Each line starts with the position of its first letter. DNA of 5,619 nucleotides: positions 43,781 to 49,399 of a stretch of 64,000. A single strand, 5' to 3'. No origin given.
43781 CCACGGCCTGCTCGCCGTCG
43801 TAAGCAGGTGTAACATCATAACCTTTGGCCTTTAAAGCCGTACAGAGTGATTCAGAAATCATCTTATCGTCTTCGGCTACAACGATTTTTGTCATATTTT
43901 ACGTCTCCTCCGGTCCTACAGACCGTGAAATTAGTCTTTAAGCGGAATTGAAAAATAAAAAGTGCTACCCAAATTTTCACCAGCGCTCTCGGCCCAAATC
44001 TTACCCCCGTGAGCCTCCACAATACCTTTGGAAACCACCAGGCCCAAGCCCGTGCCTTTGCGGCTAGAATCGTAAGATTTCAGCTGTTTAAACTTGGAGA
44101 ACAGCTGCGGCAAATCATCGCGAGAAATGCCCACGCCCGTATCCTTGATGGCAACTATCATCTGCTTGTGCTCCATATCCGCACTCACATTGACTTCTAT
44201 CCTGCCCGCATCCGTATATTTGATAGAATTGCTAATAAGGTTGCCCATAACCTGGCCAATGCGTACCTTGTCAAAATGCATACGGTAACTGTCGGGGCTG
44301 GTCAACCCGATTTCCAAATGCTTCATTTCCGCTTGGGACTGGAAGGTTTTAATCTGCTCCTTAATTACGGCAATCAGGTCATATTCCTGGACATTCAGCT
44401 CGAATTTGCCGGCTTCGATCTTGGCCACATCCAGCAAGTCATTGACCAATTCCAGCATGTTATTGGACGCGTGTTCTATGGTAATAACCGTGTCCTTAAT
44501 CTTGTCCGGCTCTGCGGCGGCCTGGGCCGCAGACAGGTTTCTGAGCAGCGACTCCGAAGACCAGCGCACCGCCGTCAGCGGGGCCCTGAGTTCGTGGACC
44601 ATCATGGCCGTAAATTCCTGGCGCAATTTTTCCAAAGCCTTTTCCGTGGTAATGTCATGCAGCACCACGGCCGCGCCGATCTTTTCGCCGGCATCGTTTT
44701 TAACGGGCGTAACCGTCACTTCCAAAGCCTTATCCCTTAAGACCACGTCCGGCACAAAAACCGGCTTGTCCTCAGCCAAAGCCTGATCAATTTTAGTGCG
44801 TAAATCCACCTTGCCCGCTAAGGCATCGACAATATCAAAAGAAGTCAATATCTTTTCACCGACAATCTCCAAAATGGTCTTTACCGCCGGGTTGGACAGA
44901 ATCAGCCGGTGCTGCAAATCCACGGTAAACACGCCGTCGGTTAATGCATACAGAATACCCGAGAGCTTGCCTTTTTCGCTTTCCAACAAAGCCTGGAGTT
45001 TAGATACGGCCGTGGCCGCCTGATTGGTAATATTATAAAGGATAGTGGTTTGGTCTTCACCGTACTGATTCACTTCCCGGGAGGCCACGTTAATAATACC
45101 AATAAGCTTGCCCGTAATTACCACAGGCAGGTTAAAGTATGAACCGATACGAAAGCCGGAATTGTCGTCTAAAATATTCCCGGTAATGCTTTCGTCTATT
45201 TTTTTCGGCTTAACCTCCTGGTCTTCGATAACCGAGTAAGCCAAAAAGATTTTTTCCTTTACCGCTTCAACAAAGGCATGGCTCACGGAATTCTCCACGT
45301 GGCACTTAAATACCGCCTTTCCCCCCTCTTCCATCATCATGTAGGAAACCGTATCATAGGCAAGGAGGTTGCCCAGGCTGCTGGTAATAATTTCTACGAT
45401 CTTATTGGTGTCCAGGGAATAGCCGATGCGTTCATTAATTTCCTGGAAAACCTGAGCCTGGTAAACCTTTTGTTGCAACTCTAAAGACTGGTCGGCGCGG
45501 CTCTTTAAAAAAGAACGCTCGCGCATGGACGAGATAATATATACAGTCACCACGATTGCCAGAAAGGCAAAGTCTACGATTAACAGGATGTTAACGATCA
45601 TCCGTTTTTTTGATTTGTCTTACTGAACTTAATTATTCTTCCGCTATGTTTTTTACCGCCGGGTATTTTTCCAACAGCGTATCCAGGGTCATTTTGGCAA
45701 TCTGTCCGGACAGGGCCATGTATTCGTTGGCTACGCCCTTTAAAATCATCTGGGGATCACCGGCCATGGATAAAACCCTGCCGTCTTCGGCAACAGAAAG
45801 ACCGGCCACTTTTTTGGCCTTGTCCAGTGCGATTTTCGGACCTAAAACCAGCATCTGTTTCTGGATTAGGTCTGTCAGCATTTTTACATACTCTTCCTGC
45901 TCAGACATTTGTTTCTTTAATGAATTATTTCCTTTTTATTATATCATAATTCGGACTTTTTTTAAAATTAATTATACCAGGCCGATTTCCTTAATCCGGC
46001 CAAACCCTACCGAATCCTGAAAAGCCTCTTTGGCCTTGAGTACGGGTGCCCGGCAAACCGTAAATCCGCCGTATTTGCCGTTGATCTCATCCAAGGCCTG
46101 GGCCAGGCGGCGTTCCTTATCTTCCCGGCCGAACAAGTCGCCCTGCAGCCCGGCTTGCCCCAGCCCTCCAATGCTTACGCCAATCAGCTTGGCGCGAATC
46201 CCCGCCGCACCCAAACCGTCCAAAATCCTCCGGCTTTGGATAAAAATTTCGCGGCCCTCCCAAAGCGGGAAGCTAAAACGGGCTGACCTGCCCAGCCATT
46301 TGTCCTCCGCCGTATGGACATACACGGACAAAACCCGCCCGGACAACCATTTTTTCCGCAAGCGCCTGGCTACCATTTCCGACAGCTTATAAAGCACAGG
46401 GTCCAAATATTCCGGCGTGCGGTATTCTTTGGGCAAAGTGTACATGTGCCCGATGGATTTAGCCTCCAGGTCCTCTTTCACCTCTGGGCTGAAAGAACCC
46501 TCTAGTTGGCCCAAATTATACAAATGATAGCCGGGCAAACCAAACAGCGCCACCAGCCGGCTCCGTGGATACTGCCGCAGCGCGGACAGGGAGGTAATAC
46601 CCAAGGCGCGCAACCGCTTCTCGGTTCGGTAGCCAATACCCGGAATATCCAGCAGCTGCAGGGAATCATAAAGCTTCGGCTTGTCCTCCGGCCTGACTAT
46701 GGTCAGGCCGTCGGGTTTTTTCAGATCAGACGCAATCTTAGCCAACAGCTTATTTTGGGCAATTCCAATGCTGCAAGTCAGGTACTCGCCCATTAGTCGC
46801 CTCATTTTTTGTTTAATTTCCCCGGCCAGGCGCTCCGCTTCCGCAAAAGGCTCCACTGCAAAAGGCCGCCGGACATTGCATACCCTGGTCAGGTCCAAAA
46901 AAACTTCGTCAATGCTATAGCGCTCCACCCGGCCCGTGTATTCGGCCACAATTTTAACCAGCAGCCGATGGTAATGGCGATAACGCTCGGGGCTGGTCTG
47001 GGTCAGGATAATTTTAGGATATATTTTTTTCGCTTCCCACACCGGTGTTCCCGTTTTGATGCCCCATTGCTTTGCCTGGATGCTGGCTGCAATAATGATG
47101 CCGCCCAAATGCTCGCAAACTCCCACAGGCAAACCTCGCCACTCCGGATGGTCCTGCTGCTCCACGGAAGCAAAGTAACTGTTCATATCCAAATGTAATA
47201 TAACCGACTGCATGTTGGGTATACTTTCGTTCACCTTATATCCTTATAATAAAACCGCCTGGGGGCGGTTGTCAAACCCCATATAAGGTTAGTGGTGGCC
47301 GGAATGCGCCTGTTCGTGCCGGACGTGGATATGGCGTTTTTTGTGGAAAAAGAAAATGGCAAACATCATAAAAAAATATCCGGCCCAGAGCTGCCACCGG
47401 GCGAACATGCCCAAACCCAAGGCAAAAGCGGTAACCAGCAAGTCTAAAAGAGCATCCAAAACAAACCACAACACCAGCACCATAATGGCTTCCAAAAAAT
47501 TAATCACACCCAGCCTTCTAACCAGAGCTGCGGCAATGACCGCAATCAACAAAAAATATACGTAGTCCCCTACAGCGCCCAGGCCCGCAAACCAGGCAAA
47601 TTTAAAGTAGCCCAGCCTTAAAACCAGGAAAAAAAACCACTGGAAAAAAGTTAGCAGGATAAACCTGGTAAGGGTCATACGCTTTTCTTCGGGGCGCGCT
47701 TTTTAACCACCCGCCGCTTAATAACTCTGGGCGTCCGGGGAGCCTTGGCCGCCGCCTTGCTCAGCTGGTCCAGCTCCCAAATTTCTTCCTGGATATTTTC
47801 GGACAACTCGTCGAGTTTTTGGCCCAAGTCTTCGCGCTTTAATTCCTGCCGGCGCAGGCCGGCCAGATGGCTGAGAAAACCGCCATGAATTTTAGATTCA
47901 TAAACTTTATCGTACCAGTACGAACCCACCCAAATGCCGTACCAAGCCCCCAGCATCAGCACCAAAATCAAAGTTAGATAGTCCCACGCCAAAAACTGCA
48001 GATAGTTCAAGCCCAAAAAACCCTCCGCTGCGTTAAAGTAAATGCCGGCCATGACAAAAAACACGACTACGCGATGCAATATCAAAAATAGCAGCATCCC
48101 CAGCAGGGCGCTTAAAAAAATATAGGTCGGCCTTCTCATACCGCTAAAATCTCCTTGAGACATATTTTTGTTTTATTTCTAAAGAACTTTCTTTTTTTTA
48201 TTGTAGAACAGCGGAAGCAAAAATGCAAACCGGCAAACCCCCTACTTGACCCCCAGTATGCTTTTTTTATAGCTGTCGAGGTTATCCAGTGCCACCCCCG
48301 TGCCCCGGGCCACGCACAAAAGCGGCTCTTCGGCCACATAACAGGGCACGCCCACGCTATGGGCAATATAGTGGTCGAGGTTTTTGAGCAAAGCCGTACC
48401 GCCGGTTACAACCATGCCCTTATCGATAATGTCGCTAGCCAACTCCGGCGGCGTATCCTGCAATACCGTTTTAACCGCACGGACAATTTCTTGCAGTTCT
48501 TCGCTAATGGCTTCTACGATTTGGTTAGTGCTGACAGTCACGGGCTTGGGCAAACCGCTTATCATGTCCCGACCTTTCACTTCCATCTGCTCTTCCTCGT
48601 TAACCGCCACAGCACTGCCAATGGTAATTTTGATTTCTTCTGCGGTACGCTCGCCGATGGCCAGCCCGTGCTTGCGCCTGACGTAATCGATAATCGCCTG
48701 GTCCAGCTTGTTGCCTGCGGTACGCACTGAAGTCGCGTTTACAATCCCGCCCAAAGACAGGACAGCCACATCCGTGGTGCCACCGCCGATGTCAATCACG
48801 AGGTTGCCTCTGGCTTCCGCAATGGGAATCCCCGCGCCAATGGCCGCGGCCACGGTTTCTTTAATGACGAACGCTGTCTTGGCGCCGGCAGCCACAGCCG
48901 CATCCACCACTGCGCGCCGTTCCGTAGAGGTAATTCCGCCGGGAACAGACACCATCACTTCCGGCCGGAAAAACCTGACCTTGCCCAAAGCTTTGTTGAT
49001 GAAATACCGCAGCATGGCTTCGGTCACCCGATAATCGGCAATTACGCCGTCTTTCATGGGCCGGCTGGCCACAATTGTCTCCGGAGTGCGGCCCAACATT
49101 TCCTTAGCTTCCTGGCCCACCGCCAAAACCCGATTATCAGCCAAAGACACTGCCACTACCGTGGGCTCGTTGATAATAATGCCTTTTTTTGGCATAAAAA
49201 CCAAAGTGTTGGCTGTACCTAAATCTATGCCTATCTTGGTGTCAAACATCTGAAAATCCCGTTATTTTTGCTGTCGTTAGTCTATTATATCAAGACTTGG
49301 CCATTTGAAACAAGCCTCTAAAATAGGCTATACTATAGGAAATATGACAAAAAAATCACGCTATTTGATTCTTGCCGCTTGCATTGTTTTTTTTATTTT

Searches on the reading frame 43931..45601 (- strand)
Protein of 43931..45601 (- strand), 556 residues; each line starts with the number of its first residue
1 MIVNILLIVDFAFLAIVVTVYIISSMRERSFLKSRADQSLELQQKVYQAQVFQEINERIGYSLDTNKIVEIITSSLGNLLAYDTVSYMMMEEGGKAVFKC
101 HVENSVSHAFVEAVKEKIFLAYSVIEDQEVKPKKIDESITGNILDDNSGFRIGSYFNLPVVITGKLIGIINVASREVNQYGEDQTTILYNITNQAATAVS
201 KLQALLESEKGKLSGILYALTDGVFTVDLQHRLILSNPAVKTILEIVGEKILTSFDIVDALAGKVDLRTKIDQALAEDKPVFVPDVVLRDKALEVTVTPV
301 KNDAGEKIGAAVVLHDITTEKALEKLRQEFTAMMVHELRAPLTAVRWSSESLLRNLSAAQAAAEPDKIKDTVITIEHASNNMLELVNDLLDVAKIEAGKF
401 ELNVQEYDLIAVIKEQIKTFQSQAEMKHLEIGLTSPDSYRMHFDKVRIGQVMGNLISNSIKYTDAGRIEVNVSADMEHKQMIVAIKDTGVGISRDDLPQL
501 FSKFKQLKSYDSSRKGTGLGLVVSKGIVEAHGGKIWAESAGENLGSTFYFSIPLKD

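Call 77: search_protein_families(library=pfam, proteins=[window:43931-45601:-], max_evalue=0.0001)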
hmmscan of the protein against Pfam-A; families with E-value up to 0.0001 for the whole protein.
window:43931-45601:- (556 aa): 7 families
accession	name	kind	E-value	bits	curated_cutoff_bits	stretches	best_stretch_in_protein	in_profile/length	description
PF02518.31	HATPase_c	-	1.6e-27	96.5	26.4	1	444-555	2-110/111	Histidine kinase-, DNA gyrase B-, and HSP90-like ATPase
PF00512.31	HisKA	-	3.6e-14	53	26.9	1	327-398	2-66/66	His Kinase A (phospho-acceptor) domain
PF08448.16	PAS_4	-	4.4e-08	33.8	23.1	1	219-321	3-109/110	PAS fold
PF01590.32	GAF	-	6.7e-07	30.3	22.4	0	65-199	2-133/133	GAF domain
PF13185.12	GAF_2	-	2.7e-06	28.1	28.6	1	66-199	5-135/136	GAF domain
PF13426.13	PAS_9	-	2.5e-05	24.9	27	1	222-318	2-102/103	PAS domain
PF13589.12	HATPase_c_3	-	5.9e-05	23.5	25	0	453-519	8-77/137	Histidine kinase-, DNA gyrase B-, and HSP90-like ATPase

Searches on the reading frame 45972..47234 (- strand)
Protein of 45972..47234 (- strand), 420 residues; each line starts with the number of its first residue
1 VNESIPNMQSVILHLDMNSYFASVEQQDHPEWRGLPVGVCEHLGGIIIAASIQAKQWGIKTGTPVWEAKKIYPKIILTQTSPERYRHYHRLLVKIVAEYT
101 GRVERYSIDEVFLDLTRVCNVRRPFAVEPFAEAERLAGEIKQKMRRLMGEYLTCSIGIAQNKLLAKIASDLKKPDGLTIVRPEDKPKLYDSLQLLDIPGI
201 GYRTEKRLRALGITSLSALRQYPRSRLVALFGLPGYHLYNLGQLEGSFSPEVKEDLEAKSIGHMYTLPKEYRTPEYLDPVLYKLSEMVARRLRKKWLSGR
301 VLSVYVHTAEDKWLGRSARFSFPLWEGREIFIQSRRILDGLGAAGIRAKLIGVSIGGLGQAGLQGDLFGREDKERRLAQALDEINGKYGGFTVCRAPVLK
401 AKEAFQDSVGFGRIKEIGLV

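Call 77: search_protein_families(library=pfam, proteins=[window:45972-47234:-], max_evalue=0.0001)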
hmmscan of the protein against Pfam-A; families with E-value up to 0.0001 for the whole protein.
window:45972-47234:- (420 aa): 3 families
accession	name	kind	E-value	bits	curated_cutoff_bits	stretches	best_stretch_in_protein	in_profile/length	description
PF00817.25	IMS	-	6.2e-39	133.7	23.2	1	15-170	1-148/148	impB/mucB/samB family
PF11799.13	IMS_C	-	8.8e-15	55.5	20.7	1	259-366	2-108/109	impB/mucB/samB family C-terminal domain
PF21999.2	IMS_HHH_1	-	4e-06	27.6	27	1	196-240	2-47/53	DNA polymerase-iota, thumb domain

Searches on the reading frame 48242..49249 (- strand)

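Call 77: search_protein_families(library=pfam, proteins=[window:48242-49249:-], max_evalue=0.0001)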
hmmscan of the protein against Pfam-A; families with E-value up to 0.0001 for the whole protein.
window:48242-49249:- (335 aa): 4 families
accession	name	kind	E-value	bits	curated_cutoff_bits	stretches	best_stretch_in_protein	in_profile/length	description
PF06723.19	MreB_Mbl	-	1.1e-136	455.4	27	1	4-328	2-326/327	MreB/Mbl protein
PF00012.26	HSP70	-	5.9e-13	48.3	20.6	1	97-313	135-364/599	Hsp70 protein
PF14450.12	FtsA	-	6.1e-13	49.7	31.8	1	151-308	2-112/127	Cell division protein FtsA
PF00022.25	Actin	-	2.2e-09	36.8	27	1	29-193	31-190/410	Actin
